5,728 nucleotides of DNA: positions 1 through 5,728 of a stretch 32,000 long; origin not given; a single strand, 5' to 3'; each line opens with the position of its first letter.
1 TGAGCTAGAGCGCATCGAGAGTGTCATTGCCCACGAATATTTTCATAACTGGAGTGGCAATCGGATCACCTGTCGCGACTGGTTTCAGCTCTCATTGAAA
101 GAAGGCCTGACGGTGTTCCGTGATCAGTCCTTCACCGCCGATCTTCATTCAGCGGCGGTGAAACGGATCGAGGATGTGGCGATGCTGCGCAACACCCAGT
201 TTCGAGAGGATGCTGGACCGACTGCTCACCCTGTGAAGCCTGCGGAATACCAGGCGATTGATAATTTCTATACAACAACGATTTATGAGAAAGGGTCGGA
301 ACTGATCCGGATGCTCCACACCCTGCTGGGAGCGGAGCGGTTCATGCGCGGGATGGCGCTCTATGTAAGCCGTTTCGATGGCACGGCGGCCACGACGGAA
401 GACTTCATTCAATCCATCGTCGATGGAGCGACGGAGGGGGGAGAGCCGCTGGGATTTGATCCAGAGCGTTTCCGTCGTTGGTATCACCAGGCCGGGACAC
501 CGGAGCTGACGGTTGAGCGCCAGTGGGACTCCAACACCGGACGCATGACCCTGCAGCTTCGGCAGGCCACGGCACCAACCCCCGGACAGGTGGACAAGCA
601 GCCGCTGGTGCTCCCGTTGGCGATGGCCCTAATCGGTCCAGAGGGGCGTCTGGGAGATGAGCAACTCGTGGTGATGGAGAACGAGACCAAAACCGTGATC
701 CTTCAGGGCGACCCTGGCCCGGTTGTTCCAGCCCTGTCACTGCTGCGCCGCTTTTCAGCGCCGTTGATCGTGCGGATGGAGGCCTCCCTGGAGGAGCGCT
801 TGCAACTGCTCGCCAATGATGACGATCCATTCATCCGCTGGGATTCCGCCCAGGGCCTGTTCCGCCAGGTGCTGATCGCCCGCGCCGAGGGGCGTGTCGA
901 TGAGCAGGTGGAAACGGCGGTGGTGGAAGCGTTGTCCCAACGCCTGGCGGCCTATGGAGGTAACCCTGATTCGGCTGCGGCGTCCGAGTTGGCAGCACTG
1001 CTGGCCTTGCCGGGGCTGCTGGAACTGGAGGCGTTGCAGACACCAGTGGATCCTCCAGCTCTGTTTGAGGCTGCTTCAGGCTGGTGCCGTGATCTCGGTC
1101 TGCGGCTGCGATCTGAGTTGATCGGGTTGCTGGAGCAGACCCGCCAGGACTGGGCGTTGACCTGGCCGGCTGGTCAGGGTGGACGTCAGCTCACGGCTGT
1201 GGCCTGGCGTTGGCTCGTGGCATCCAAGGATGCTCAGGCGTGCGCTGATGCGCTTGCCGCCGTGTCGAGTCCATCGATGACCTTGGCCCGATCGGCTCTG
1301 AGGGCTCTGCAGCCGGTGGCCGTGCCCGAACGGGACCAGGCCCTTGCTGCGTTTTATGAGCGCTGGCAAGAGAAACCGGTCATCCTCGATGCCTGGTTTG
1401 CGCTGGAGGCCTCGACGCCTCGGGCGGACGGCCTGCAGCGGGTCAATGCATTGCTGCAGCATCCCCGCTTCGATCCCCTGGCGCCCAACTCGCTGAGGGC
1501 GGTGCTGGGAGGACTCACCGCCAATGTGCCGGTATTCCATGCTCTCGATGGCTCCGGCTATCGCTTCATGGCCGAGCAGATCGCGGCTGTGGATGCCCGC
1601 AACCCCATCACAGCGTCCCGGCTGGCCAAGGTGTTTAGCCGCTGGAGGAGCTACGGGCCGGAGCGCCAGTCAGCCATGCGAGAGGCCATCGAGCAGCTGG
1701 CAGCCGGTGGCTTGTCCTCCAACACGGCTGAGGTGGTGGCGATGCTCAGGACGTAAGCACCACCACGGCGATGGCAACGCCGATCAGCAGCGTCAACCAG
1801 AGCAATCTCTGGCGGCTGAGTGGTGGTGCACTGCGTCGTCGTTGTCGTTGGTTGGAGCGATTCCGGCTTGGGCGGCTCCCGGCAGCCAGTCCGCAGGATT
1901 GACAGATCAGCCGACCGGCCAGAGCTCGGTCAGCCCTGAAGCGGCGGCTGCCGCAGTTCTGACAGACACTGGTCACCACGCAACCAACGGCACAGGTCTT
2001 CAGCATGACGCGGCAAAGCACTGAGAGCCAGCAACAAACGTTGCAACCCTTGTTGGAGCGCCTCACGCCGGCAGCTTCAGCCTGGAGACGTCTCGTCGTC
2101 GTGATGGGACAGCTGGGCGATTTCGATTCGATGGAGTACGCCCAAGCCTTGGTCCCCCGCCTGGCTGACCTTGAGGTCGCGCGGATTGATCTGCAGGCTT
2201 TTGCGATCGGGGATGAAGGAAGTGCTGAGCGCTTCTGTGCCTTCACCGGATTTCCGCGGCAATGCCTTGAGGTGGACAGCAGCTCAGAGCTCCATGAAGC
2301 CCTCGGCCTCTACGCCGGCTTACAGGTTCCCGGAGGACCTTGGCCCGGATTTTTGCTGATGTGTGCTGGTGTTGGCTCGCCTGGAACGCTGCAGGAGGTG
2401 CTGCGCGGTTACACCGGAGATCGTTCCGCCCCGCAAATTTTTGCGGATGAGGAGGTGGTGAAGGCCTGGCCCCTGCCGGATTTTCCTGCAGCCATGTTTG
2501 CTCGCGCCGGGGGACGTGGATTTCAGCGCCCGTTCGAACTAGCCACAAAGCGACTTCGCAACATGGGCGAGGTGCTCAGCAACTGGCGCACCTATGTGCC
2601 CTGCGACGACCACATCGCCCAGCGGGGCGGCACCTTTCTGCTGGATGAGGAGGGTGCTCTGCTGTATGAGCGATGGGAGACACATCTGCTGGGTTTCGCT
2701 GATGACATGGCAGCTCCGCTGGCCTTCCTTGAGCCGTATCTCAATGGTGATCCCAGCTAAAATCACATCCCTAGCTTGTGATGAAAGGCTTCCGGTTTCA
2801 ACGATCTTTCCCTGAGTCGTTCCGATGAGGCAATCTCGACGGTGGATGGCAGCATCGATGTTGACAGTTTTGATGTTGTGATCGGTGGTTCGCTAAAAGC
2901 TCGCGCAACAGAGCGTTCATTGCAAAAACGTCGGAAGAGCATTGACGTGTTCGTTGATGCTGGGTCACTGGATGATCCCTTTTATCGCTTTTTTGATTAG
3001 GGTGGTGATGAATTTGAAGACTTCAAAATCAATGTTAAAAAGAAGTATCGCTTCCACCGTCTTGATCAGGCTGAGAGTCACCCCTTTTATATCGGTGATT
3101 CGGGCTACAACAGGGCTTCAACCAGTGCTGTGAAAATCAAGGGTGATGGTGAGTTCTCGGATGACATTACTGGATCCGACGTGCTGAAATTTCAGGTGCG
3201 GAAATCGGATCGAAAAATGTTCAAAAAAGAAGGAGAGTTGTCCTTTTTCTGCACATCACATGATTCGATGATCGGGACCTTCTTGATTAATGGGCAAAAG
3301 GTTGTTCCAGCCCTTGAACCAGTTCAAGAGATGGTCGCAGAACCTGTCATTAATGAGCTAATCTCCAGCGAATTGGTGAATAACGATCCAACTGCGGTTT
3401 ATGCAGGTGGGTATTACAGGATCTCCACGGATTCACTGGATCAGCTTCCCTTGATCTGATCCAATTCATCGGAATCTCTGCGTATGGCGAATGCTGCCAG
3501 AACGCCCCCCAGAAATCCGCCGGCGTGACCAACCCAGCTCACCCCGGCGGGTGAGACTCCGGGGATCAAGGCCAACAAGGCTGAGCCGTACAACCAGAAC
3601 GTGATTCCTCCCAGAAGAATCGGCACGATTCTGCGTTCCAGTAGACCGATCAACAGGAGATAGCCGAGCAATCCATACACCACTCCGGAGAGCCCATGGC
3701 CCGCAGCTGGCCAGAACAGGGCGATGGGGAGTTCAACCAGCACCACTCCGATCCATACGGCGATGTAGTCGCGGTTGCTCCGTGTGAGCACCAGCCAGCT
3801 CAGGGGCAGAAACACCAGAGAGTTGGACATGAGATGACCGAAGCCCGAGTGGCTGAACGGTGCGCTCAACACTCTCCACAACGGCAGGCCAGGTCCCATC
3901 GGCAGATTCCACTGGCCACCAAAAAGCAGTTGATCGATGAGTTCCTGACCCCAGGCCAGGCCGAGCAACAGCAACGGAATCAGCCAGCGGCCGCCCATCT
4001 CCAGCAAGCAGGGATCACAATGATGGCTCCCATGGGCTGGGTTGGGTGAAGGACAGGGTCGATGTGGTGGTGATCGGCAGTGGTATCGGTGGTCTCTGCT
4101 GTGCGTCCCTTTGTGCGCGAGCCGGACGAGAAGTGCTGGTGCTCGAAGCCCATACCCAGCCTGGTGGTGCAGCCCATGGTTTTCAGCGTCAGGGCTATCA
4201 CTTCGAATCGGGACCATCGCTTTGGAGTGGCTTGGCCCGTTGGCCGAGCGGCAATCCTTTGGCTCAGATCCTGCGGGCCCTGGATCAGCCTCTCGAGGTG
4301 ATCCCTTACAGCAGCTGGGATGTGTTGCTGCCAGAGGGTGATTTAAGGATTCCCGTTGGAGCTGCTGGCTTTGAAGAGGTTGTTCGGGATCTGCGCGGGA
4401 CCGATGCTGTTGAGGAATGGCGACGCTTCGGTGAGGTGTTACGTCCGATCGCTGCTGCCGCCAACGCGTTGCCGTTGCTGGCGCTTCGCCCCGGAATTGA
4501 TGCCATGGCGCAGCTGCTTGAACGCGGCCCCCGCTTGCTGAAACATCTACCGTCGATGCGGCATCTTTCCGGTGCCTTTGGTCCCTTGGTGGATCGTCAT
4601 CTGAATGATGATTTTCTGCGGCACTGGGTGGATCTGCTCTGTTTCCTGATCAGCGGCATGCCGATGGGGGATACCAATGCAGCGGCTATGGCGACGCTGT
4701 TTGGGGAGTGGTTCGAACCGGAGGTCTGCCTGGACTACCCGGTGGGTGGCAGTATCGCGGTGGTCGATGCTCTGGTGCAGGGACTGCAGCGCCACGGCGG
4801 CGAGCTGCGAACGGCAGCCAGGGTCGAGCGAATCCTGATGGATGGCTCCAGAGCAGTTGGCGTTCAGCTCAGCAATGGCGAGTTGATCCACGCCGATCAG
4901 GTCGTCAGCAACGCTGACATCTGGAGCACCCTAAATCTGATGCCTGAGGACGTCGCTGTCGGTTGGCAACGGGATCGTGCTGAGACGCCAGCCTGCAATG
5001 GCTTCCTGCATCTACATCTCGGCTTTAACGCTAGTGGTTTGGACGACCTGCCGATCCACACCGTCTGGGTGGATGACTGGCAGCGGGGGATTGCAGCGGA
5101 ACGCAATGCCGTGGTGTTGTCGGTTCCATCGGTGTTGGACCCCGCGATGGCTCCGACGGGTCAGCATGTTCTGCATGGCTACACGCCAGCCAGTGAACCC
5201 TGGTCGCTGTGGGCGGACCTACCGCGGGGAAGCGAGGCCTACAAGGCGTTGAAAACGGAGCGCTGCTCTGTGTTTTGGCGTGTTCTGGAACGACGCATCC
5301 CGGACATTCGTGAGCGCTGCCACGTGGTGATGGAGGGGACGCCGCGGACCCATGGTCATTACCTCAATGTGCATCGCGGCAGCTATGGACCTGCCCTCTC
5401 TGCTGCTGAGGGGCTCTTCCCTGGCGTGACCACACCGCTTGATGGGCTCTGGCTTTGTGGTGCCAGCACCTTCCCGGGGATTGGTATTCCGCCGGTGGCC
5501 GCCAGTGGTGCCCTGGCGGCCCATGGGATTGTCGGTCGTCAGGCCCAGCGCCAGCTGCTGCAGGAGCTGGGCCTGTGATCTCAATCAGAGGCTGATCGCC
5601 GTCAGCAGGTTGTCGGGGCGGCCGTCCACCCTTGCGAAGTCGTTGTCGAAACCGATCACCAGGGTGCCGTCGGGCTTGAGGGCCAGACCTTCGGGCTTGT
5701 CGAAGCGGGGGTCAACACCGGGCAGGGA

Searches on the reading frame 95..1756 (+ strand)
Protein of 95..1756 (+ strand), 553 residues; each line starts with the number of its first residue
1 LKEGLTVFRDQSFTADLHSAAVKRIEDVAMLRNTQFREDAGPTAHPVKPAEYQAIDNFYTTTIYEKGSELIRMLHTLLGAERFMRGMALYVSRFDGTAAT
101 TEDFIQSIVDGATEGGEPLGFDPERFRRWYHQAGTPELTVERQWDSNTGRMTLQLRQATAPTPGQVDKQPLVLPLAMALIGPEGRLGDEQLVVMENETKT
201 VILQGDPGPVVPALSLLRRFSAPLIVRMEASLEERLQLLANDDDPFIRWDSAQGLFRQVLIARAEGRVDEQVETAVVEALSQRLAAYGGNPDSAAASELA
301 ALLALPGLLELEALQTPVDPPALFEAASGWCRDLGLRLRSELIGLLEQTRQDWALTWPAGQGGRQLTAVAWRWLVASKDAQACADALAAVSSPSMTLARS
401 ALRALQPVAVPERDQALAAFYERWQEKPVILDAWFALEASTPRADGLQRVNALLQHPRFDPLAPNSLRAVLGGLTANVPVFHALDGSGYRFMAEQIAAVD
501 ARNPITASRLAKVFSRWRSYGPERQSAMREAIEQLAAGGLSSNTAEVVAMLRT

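Call 31: search_protein_families(library=pfam, proteins=[window:95-1756:+], max_evalue=0.001)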
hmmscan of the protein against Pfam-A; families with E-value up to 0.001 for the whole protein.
window:95-1756:+ (553 aa): 3 families
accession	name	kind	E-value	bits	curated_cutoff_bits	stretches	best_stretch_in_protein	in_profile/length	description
PF17432.8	DUF3458_C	-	7.2e-83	279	24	1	233-549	2-316/320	Domain of unknown function (DUF3458_C) ARM repeats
PF11940.14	DUF3458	-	2.4e-22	79.6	28.6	1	134-227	1-93/95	Domain of unknown function (DUF3458) Ig-like fold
PF01433.26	Peptidase_M1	-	8.7e-18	65.2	27.7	1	1-110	94-205/218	Peptidase family M1 domain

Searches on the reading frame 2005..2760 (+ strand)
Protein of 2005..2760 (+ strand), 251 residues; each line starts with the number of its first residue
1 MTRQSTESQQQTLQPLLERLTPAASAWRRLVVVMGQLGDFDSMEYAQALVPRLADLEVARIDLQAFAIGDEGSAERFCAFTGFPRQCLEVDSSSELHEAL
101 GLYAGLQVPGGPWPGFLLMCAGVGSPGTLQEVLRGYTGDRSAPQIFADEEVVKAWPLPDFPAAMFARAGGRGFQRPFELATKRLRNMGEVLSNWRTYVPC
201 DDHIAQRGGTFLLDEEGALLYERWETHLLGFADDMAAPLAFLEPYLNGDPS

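Call 31: search_protein_families(library=pfam, proteins=[window:2005-2760:+], max_evalue=0.001)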
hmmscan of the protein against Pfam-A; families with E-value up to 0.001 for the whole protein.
window:2005-2760:+ (251 aa): 1 family
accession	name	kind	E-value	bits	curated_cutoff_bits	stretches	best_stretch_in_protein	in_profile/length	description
PF13911.12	AhpC-TSA_2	-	3.7e-13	50.3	27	1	51-224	4-111/114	AhpC/TSA antioxidant enzyme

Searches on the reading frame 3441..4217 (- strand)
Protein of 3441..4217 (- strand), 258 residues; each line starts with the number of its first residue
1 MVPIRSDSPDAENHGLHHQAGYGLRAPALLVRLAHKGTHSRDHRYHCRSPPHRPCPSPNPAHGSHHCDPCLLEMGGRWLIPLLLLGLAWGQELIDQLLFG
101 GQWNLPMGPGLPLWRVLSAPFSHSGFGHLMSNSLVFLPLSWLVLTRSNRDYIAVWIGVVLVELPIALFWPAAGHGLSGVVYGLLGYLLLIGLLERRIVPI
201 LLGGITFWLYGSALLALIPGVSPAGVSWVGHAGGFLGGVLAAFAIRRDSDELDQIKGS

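Call 31: search_protein_families(library=pfam, proteins=[window:3441-4217:-], max_evalue=0.001)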
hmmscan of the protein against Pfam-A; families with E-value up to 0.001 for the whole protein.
window:3441-4217:- (258 aa): 1 family
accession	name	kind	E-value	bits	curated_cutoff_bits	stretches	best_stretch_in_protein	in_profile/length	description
PF01694.28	Rhomboid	-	1.2e-17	64.9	22.6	1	113-246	4-141/143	Rhomboid domain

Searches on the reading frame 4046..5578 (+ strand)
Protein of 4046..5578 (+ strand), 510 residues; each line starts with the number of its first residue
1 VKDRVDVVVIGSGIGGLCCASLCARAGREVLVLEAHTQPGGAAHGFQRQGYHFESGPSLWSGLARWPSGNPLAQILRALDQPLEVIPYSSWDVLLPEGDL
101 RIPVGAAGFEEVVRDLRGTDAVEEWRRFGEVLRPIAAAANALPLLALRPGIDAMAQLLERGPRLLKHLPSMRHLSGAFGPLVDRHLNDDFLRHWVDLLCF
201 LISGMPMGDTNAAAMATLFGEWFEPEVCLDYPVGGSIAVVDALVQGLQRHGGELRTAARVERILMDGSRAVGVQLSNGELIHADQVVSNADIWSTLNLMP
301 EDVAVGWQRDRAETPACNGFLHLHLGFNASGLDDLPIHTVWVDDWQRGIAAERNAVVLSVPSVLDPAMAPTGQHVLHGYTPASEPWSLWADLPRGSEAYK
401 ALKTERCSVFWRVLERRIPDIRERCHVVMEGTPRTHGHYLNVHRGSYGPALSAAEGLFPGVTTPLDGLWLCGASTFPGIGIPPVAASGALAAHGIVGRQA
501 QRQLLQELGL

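Call 31: search_protein_families(library=pfam, proteins=[window:4046-5578:+], max_evalue=0.001)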
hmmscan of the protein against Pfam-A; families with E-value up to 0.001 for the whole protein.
window:4046-5578:+ (510 aa): 8 families
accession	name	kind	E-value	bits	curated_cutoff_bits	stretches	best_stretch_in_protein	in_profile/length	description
PF01593.30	Amino_oxidase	-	4.9e-22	79.2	19.8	1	14-493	1-440/443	Flavin containing amine oxidoreductase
PF13450.12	NAD_binding_8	-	4.8e-15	56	21.9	1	9-63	1-55/68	NAD(P)-binding Rossmann-like domain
PF01266.30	DAO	-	2.3e-14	54.1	27.9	2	6-46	1-45/353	FAD dependent oxidoreductase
PF00890.30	FAD_binding_2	-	2.3e-11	44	20.4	1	6-44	1-39/414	FAD binding domain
PF03486.20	HI0933_like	-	1e-07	32.1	50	1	6-40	2-36/244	HI0933-like protein Rossmann domain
PF12831.13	FAD_oxidored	-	3.4e-06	27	27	1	6-43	1-38/416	FAD dependent oxidoreductase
PF07992.20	Pyr_redox_2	-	6.8e-05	22.9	26.1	0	6-38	2-35/291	Pyridine nucleotide-disulphide oxidoreductase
PF01946.23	Thi4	-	0.00014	21.6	26.2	1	5-44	18-58/235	Thi4 family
